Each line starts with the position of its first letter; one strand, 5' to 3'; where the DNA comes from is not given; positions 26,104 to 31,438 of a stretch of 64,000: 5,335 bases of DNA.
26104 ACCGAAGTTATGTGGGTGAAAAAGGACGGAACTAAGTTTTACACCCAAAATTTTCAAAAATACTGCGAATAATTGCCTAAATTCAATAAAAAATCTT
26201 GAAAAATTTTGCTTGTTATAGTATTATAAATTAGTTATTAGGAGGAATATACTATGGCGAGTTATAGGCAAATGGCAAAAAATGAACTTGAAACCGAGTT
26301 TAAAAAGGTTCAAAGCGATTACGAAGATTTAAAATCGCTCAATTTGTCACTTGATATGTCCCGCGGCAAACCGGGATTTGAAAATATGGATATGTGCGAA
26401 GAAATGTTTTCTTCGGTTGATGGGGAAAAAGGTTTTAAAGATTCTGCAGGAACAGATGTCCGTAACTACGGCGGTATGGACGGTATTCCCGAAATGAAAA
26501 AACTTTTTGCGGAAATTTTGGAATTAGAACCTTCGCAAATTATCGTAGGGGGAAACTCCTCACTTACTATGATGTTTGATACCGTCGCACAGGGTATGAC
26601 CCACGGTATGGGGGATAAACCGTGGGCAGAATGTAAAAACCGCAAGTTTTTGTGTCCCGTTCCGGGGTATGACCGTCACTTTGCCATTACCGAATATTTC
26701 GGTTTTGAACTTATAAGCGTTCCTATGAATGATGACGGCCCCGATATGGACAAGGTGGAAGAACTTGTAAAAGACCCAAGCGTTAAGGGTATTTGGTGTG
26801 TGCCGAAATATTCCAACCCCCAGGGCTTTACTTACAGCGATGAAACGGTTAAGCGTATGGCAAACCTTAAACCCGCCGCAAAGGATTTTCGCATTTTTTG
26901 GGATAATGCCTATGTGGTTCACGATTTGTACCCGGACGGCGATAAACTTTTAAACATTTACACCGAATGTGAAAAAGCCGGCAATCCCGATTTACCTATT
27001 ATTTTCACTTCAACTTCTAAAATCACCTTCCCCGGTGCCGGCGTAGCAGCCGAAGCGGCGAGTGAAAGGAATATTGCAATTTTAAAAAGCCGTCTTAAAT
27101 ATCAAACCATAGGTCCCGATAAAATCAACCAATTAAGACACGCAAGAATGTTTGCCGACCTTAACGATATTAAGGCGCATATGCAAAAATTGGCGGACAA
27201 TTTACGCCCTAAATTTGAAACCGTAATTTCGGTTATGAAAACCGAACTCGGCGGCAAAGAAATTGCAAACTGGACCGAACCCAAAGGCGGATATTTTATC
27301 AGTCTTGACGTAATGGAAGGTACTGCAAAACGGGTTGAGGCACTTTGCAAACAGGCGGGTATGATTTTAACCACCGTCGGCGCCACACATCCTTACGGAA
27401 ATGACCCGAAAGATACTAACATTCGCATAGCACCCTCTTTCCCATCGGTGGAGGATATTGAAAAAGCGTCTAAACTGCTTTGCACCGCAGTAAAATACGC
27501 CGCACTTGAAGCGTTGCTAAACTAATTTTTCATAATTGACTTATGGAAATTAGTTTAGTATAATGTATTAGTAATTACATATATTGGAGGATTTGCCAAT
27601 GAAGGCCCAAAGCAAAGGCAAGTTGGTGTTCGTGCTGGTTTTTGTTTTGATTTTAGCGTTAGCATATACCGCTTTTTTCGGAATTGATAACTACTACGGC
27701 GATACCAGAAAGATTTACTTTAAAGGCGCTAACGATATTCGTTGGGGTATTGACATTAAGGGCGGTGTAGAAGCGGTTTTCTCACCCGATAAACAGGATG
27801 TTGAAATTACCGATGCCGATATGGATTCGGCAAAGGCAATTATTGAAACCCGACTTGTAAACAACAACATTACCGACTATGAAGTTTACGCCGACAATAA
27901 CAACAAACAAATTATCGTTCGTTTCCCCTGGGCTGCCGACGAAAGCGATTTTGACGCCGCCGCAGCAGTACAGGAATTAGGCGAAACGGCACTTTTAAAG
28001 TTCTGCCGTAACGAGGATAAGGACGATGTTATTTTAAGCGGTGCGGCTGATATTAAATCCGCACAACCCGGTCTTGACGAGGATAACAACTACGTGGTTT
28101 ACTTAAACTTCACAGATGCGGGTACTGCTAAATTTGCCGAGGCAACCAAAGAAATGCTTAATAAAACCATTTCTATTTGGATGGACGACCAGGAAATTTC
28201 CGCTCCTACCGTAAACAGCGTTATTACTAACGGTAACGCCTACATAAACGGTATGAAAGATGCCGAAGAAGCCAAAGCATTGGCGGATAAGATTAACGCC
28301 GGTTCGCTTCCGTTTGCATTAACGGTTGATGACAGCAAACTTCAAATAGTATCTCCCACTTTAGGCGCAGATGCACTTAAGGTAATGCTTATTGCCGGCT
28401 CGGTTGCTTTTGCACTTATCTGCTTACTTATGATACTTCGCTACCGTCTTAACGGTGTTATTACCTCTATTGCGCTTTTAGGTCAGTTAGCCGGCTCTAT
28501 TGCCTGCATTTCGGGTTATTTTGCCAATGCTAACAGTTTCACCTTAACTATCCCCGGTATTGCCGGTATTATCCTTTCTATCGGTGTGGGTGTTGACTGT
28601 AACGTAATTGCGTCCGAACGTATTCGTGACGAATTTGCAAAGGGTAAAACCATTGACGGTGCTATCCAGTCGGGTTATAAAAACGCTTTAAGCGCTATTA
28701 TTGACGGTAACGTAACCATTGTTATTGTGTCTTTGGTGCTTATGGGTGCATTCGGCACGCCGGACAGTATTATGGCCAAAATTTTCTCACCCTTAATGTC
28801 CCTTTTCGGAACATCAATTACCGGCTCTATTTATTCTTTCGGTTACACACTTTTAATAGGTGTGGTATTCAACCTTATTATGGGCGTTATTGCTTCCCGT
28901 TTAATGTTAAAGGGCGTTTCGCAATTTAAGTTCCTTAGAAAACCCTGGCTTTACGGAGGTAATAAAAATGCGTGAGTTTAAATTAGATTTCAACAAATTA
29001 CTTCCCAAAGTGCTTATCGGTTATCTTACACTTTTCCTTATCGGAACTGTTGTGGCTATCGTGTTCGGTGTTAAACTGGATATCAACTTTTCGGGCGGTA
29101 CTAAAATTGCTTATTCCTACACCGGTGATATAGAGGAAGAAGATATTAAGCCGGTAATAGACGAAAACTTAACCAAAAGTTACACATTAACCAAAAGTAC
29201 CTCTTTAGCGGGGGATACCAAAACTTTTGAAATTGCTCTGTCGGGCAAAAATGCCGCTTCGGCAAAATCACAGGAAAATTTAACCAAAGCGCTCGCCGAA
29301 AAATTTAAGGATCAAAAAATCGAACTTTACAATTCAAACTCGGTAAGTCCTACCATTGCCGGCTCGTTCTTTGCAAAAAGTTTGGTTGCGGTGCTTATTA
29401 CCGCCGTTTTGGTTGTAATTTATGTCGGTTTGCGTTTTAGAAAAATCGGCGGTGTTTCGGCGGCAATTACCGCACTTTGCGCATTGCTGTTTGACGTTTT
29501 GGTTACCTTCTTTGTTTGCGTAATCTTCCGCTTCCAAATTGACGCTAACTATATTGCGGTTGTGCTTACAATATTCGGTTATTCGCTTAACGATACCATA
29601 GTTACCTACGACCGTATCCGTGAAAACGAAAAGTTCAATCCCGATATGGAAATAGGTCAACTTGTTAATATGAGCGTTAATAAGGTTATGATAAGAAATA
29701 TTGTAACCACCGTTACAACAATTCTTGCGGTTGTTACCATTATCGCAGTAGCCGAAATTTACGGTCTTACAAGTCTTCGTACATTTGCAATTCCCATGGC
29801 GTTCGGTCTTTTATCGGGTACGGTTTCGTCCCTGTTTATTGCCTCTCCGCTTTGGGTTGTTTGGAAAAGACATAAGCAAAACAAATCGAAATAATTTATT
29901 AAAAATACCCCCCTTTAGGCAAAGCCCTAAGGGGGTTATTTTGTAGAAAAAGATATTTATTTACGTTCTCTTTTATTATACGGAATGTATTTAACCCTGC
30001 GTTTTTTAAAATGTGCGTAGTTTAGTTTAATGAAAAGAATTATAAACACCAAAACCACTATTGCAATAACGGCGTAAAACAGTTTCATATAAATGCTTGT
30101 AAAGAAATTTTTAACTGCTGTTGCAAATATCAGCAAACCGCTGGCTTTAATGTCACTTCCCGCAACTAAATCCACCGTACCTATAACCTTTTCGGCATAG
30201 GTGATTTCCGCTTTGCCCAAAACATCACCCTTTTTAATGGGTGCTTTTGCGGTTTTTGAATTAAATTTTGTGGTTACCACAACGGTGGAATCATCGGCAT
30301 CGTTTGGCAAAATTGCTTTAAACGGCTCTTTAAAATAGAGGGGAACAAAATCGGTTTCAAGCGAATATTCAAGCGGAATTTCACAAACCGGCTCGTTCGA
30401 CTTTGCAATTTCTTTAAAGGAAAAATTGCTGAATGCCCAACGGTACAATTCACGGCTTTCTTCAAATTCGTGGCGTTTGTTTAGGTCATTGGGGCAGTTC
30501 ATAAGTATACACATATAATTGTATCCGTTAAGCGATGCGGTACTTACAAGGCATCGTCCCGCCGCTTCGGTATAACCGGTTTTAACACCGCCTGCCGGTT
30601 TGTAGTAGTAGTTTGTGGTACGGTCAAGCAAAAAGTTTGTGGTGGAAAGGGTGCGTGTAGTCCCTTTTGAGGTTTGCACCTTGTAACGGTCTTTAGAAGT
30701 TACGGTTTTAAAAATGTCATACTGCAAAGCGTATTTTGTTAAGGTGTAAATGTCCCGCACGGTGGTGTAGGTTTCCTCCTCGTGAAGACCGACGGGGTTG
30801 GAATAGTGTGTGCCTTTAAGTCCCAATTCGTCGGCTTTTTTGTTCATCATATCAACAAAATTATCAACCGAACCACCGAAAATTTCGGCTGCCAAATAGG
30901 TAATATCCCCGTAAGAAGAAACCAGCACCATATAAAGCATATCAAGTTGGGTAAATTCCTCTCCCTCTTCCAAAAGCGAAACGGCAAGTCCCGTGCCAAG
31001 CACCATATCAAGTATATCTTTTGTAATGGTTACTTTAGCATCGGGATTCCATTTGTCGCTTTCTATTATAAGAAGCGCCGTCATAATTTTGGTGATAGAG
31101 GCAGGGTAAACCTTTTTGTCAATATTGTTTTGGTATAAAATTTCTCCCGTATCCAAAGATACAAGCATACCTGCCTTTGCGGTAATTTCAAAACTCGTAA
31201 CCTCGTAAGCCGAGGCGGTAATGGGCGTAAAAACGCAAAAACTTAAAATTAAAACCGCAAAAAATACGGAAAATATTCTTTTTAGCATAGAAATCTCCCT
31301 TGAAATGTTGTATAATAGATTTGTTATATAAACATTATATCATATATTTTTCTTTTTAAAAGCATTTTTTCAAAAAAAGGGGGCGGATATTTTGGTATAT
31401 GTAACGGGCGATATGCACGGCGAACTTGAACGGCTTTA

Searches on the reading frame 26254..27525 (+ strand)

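Call 29: search_protein_families(library=pfam, proteins=[window:26254-27525:+], max_evalue=0.0001)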
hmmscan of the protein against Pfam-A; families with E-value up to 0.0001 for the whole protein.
window:26254-27525:+ (423 aa): 2 families
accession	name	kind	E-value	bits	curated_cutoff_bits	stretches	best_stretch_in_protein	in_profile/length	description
PF12897.13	Asp_aminotransf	-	8.6e-161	535.9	27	1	7-421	1-417/421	Aspartate amino-transferase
PF00155.27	Aminotran_1_2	-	4e-12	46.4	19.7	1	63-403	28-355/361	Aminotransferase class I and II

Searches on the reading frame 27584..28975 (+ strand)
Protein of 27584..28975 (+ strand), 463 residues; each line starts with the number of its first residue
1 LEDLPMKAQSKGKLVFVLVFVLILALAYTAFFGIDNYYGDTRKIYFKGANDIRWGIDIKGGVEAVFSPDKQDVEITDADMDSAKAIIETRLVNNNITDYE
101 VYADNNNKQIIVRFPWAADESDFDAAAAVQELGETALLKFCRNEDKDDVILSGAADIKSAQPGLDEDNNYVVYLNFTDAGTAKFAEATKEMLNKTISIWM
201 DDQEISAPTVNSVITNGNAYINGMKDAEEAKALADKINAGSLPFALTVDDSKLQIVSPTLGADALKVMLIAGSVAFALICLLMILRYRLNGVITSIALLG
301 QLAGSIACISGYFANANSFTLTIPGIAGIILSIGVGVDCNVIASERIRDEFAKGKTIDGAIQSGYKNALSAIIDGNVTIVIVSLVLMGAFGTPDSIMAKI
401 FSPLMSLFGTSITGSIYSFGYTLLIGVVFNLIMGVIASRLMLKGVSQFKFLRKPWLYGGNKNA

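Call 29: search_protein_families(library=pfam, proteins=[window:27584-28975:+], max_evalue=0.0001)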
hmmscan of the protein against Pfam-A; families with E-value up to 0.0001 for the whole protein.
window:27584-28975:+ (463 aa): 2 families
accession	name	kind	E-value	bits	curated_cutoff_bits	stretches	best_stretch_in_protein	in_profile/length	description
PF22599.2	SecDF_P1_head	-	2e-23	82.9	27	1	147-243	17-113/114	SecDF, P1 head subdomain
PF02355.23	SecD_SecF_C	-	3.2e-07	30.4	20.5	1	250-405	15-165/189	Protein export membrane protein SecD/SecF, C-terminal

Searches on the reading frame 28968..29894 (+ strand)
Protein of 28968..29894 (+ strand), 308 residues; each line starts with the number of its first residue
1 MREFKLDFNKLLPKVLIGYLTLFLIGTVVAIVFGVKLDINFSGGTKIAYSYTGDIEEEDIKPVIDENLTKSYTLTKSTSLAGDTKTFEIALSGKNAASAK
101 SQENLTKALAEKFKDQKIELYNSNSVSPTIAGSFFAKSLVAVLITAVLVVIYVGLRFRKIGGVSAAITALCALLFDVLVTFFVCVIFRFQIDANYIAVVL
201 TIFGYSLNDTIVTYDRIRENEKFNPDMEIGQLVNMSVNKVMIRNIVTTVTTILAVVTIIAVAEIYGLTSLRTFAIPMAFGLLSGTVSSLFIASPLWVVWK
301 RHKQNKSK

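Call 29: search_protein_families(library=pfam, proteins=[window:28968-29894:+], max_evalue=0.0001)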
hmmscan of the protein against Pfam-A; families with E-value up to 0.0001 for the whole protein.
window:28968-29894:+ (308 aa): 1 family
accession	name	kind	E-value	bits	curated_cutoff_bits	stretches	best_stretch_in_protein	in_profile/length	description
PF02355.23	SecD_SecF_C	-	8.4e-45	152.9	20.5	1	111-301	7-188/189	Protein export membrane protein SecD/SecF, C-terminal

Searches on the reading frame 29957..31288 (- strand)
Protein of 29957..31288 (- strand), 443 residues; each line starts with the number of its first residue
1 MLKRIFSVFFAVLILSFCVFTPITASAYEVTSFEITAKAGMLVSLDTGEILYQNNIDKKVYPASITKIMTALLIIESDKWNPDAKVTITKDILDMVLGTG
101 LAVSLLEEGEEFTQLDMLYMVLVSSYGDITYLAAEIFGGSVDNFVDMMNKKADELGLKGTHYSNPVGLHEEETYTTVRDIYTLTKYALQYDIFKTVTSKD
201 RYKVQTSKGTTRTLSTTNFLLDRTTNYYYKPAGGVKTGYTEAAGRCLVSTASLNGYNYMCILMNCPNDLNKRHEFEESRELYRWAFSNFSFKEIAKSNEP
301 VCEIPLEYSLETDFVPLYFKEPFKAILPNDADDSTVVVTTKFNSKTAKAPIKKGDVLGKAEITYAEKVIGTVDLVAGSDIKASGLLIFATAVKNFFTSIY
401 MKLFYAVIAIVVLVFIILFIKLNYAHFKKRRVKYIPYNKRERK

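Call 29: search_protein_families(library=pfam, proteins=[window:29957-31288:-], max_evalue=0.0001)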
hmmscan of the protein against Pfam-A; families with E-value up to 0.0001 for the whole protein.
window:29957-31288:- (443 aa): 3 families
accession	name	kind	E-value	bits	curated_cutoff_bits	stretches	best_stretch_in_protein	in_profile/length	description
PF00768.25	Peptidase_S11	-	2.7e-51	174.8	27.6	1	31-265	6-237/239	D-alanyl-D-alanine carboxypeptidase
PF07943.18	PBP5_C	-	5.2e-13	49.4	21.2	1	289-381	1-90/91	Penicillin-binding protein 5, C-terminal domain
PF13354.11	Beta-lactamase2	-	1.2e-05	25.3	22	1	43-183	5-142/214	Beta-lactamase enzyme family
